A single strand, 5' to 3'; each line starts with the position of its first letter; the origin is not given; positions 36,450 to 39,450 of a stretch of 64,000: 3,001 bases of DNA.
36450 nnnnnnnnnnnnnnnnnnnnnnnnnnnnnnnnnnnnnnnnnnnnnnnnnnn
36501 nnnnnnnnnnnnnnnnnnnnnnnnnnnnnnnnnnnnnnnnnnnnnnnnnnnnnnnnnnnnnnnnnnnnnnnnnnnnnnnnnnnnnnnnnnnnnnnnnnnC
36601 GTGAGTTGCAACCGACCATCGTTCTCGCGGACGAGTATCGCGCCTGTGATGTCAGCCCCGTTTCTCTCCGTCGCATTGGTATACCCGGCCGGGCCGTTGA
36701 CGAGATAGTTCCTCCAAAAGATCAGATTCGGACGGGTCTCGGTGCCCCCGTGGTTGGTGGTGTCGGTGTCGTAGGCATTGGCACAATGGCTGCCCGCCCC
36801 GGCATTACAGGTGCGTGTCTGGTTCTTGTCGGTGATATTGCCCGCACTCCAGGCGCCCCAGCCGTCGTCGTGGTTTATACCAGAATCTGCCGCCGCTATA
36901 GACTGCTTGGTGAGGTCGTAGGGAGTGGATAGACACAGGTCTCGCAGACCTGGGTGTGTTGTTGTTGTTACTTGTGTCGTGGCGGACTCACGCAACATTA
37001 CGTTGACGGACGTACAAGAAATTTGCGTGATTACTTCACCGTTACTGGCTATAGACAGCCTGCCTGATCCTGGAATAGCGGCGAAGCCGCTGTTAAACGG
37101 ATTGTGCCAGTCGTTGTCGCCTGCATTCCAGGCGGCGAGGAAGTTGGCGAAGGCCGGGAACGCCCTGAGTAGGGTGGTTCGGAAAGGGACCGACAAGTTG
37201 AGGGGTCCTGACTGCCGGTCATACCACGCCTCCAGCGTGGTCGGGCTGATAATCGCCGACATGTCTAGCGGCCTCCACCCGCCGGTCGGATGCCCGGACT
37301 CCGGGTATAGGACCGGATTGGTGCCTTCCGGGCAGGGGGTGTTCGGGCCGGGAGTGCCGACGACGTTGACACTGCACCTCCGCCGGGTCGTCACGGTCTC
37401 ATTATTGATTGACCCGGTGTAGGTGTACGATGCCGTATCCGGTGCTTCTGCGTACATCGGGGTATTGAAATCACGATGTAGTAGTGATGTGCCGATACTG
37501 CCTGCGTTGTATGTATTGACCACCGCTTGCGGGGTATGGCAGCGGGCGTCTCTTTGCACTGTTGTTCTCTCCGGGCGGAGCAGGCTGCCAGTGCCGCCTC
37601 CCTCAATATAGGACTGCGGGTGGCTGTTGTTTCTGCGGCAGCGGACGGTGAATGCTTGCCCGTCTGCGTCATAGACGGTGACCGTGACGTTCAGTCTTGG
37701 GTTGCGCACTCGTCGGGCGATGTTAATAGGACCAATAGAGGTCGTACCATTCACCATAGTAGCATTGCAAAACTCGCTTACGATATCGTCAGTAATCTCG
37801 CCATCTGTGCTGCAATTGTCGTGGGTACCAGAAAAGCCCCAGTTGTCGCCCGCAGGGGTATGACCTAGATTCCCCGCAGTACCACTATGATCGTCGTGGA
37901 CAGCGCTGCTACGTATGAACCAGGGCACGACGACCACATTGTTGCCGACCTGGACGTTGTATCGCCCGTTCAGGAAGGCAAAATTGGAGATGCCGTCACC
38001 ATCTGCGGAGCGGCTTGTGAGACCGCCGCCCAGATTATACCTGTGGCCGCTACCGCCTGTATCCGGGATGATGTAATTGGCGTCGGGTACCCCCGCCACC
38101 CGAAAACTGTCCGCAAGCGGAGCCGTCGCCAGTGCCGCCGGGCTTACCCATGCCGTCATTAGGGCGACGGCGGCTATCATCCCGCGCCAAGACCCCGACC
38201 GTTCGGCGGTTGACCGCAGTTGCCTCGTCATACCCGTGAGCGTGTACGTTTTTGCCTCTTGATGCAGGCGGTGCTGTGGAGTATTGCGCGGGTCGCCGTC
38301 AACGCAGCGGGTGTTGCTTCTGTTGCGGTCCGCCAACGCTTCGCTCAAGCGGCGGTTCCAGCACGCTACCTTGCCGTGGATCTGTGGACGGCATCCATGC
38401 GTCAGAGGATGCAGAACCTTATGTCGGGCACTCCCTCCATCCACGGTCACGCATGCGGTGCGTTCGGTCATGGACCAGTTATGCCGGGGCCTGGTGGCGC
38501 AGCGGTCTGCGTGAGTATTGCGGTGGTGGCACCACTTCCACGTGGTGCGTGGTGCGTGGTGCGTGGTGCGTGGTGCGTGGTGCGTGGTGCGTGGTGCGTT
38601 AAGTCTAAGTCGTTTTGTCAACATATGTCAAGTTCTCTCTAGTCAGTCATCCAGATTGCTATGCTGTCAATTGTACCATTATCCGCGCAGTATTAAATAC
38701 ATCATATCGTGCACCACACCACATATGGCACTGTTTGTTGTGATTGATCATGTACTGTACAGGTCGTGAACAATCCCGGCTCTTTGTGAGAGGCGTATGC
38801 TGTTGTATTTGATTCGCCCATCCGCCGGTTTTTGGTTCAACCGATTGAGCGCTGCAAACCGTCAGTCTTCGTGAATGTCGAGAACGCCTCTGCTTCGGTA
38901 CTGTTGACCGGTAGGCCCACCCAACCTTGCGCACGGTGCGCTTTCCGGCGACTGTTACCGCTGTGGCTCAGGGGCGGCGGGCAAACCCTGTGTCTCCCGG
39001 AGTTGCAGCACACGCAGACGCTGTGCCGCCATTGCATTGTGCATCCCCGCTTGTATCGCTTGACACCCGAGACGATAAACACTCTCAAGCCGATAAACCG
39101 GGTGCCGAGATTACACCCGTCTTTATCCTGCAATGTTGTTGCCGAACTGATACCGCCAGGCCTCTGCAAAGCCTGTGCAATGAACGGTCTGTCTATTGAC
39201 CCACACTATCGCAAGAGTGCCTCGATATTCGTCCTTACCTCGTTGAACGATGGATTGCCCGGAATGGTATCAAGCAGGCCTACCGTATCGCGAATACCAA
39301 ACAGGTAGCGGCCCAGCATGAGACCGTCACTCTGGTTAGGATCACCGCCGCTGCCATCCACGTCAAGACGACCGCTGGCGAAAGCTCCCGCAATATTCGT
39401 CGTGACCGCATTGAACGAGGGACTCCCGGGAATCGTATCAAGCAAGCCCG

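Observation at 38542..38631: (GTGGTGC)x8 heptanucleotide repeat abutting a promoter-like element in the leader of giant gene A only; a candidate contingency (phase-variable) locus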

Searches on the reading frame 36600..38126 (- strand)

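Call 54: search_protein_families(library=pfam, proteins=[window:36600-38126:-], max_evalue=5)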
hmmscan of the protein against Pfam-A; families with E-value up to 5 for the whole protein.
window:36600-38126:- (509 aa): 1 family
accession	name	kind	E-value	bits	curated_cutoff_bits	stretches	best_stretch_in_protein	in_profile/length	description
PF02362.26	B3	-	0.13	12.6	30.1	1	133-181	19-68/101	B3 DNA binding domain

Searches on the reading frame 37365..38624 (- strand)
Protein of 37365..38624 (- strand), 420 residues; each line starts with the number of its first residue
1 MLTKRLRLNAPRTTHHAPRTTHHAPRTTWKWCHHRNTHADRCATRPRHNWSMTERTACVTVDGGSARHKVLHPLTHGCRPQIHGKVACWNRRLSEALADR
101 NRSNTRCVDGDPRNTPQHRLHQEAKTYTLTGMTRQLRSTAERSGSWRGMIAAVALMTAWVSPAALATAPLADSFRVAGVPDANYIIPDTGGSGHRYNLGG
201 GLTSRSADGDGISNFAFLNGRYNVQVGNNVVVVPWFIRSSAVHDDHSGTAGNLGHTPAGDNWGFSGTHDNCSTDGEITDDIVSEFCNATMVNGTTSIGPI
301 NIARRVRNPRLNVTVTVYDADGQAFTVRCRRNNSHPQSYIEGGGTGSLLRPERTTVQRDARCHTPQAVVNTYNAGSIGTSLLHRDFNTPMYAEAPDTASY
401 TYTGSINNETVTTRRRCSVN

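Call 13: find_homologous_proteins(query=window:37365-38624:-, max_evalue=0.001)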
Query window:37365-38624:- (420 aa): 1 proteins with E <= 0.001 among 8000 candidates.
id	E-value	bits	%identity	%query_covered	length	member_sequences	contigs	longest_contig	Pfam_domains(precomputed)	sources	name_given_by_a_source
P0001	7.3e-200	682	83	88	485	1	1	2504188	-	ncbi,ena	-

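Call 15: find_encoding_contigs(protein=P0001, flank=10000, max_places=6)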
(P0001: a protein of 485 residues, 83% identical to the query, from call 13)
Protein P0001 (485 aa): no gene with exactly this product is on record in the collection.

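Call 17: find_related_loci(query=A2, collection=genome_contigs, flank=10000)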
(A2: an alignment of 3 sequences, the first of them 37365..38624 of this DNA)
Query A2 (420 aa) in genome_contigs; peptide patterns used: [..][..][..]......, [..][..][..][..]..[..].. (x = any residue, [..] = any of these).
38 stretches matched a pattern, but none encodes a relative of the query by tblastn (E <= 1e-3).

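Call 23: find_encoding_contigs(protein=P0007, flank=10000, max_places=4)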
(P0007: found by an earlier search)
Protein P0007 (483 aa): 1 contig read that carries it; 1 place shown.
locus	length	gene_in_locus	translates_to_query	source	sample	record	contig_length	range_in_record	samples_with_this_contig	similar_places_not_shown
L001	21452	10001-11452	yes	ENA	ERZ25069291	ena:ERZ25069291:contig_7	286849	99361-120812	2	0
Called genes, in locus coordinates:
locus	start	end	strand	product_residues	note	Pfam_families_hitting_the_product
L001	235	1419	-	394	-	PF01476:LysM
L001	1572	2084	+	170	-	PF01327:Pep_deformylase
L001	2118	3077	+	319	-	PF00551:Formyl_trans_N, PF02911:Formyl_trans_C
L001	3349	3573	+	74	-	PF01029:NusB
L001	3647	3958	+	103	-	PF01189:Methyltr_RsmB-F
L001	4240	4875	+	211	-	PF14334:DUF4390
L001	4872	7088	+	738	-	PF19312:NtrY_N, PF00672:HAMP, PF00512:HisKA, PF02518:HATPase_c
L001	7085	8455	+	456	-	PF00072:Response_reg, PF00158:Sigma54_activat, PF14532:Sigma54_activ_2, PF25601:AAA_lid_14, PF02954:HTH_8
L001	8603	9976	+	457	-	PF00070:Pyr_redox (faint), PF01262:AlaDh_PNT_C (faint), PF01488:Shikimate_DH (faint), PF02254:TrkA_N, PF03435:Sacchrp_dh_NADP (faint), PF02080:TrkA_C, PF02254:TrkA_N, PF02080:TrkA_C, +3 more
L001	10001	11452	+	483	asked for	PF02386:TrkH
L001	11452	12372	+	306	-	PF03848:TehB, PF05175:MTS (weak), PF13489:Methyltransf_23, PF08241:Methyltransf_11, PF08242:Methyltransf_12, PF13649:Methyltransf_25, PF13847:Methyltransf_31 (weak), PF13432:TPR_16 (weak), +3 more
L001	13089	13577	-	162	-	-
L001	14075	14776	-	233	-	PF12637:TSCPD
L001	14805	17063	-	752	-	PF00317:Ribonuc_red_lgN, PF02867:Ribonuc_red_lgC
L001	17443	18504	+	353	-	PF02628:COX15-CtaA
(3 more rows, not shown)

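Call 24: find_encoding_contigs(protein=P0004, flank=10000, max_places=4)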
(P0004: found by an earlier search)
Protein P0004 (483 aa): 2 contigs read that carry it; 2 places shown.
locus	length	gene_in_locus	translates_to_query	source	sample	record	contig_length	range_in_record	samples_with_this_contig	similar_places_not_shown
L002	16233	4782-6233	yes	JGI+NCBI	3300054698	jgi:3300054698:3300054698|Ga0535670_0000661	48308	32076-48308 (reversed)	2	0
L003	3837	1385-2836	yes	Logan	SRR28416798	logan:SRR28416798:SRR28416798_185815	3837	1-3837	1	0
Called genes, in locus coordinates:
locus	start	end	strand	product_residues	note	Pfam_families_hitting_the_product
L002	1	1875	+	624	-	PF00672:HAMP, PF13426:PAS_9 (weak), PF00512:HisKA, PF02518:HATPase_c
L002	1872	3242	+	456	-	PF00072:Response_reg, PF00158:Sigma54_activat, PF14532:Sigma54_activ_2, PF25601:AAA_lid_14, PF02954:HTH_8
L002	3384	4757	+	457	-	PF00070:Pyr_redox (faint), PF02254:TrkA_N, PF03435:Sacchrp_dh_NADP (faint), PF03807:F420_oxidored (faint), PF07992:Pyr_redox_2 (faint), PF02080:TrkA_C, PF02254:TrkA_N, PF02080:TrkA_C, +1 more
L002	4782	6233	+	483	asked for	PF02386:TrkH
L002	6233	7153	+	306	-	PF03848:TehB, PF05175:MTS (weak), PF13489:Methyltransf_23, PF13847:Methyltransf_31 (weak), PF08241:Methyltransf_11, PF08242:Methyltransf_12, PF13649:Methyltransf_25, PF14559:TPR_19 (faint), +3 more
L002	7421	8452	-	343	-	PF01548:DEDD_Tnp_IS110, PF02371:Transposase_20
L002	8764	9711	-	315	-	PF01180:DHO_dh, PF01207:Dus (faint)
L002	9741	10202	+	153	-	PF00588:SpoU_methylase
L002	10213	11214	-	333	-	PF01210:NAD_Gly3P_dh_N, PF02558:ApbA (weak), PF03807:F420_oxidored (faint), PF07479:NAD_Gly3P_dh_C, PF20618:GPD_NAD_C_bact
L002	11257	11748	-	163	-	PF02556:SecB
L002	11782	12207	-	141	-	PF00581:Rhodanese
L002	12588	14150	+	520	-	PF01676:Metalloenzyme, PF06415:iPGM_N, PF01663:Phosphodiest (weak)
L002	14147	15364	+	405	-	PF01551:Peptidase_M23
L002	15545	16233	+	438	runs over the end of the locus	PF22694:CtpB_N-like, PF00595:PDZ, PF13180:PDZ_2, PF17820:PDZ_6, PF03572:Peptidase_S41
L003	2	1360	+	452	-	?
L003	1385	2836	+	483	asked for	PF02386:TrkH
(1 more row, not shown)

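Call 35: search_protein_representatives(protein=window:37365-38624:-)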
Query: 420 residues. Proteins with E-value up to 0.001 (for the whole library): 3; up to 1e-10: 2; up to 1e-30: 2. The best 3 are listed.
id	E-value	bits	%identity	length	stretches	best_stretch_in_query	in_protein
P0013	1.1e-181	620.8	75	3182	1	26-420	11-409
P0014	2.2e-54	201.4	48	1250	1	106-420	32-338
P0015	2.4e-04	36.5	81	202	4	3-28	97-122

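Call 37: find_encoding_contigs(protein=P0013, flank=10000, max_places=6)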
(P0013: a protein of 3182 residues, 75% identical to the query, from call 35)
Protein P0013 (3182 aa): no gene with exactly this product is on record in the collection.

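Call 38: find_encoding_contigs(protein=P0014, flank=10000, max_places=6)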
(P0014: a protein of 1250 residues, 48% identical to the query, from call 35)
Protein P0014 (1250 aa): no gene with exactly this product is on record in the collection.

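Call 39: list_cluster_members(proteins=[P0013, P0014, P0015])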
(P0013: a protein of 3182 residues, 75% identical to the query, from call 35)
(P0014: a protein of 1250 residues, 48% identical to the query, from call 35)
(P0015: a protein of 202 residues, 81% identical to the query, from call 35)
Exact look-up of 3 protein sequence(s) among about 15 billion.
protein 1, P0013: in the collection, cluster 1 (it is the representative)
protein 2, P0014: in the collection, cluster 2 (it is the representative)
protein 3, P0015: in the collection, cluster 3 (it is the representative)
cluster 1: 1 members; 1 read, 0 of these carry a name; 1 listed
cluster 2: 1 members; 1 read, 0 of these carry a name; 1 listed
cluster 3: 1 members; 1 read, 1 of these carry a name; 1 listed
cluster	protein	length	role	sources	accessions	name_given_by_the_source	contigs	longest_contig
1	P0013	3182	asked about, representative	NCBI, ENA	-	-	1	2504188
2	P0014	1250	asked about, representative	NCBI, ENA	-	-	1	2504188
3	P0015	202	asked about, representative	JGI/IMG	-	hypothetical protein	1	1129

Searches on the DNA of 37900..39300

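Call 40: search_rna_families(source=window, start=37900, end=39300, threshold=evalue, max_evalue=1)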
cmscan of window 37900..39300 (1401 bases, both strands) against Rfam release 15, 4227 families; matches with E-value up to 1: 0.
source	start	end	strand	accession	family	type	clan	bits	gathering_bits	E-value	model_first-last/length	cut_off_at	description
